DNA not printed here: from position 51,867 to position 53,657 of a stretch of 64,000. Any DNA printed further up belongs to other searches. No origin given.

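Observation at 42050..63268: Second locus: cytoplasmic enzyme set with three ceramidase-like paralogs, a FucI-like isomerase, NagA/NagB-like enzymes and unassigned glycosidase-like proteins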

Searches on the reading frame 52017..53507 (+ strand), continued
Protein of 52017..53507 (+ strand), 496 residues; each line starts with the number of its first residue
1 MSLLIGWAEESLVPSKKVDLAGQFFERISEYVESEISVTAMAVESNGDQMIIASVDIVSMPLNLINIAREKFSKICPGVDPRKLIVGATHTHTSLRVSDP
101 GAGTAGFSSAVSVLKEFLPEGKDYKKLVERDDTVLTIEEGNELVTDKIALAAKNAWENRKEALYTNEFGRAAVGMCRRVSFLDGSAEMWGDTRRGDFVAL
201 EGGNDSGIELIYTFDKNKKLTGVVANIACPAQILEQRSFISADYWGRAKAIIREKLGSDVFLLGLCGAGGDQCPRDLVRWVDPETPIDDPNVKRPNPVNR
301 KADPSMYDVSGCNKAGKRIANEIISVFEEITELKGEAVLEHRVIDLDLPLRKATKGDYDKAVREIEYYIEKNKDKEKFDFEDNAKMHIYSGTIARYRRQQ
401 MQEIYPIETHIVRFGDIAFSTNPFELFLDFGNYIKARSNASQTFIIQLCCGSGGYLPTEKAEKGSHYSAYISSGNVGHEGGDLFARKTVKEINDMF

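Call 54: fold_search(model_id=the predicted structure, library=pdb)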
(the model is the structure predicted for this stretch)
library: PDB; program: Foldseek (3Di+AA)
matches with E <= 10: 490; with E <= 0.001: 4
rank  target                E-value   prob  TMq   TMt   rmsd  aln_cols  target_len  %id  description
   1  2zws                  7.8e-21  1.00  0.66  0.53   8.1       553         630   13  Crystal Structure Analysis of neutral ceramidase from Pseudomonas aeruginosa (released 2009-03-03)
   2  4wgk_B                1.1e-19  1.00  0.63  0.48   9.5       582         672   14  Crystal structure of human neutral ceramidase with Zn-bound phosphate (released 2015-07-08)
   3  4wgk_A                1.4e-19  1.00  0.63  0.48   9.3       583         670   13  Crystal structure of human neutral ceramidase with Zn-bound phosphate (released 2015-07-08)
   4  2zxc_A                1.2e-18  1.00  0.62  0.49   7.5       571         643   12  Ceramidase complexed with C2 (released 2009-02-03)
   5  1dgj                  3.3e-02  0.08  0.09  0.06  21.0       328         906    9  CRYSTAL STRUCTURE OF THE ALDEHYDE OXIDOREDUCTASE FROM DESULFOVIBRIO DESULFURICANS ATCC 27774 (released 2000-03-22)
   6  1sij                  4.2e-02  0.07  0.09  0.06  20.6       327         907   12  Crystal structure of the Aldehyde Dehydrogenase (a.k.a. AOR or MOP) of Desulfovibrio gigas covalently bound to [AsO3]- (released 2004-07-27)
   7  1jro_B                8.6e-02  0.04  0.12  0.08  23.8       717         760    9  Crystal Structure of Xanthine Dehydrogenase from Rhodobacter capsulatus (released 2002-01-11)
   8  3zyv_C                9.0e-02  0.05  0.13  0.06  24.7       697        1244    8  Crystal structure of the mouse liver Aldehyde Oxidase 3 (mAOX3) (released 2012-09-05)
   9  2w55_B                9.6e-02  0.04  0.11  0.08  24.3       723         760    7  Crystal Structure of Xanthine Dehydrogenase (E232Q variant) from Rhodobacter capsulatus in Complex with Hypoxanthine (released 2008-12-23)
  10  5ovr                  1.5e-01  0.06  0.08  0.12  18.5       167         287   17  X-Ray Characterization of Striatal-Enriched Protein Tyrosine Phosphatase Inhibitors (released 2017-11-22)
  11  7fiv_B                1.8e-01  0.08  0.10  0.08  12.6       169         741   10  Crystal structure of the complex formed by Wolbachia cytoplasmic incompatibility factors CidA and CidBND1-ND2 from wPi (released 2022-04-06)
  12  3zyv_B                1.8e-01  0.04  0.13  0.06  24.9       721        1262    8  Crystal structure of the mouse liver Aldehyde Oxidase 3 (mAOX3) (released 2012-09-05)
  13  5ino_B                2.0e-01  0.12  0.08  0.14  14.3        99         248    6  Human Tdp2 reaction product (5'-phosphorylated DNA)-Mg2+ complex (released 2016-04-27)
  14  8q4d_A                2.0e-01  0.04  0.10  0.12  22.3       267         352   11  IstA-IstB(E167Q) Strand Transfer Complex (released 2024-07-10)
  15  8aaj_A                2.1e-01  0.02  0.07  0.08  23.1       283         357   10  Crystal structure of the Pyrococcus abyssi RPA (apo form) (released 2023-05-03)
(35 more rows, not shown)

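Call 89: search_protein_families(library=pfam, proteins=[window:52017-53507:+], max_evalue=5)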
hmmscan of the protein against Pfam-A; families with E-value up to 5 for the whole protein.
window:52017-53507:+ (496 aa): 0 families
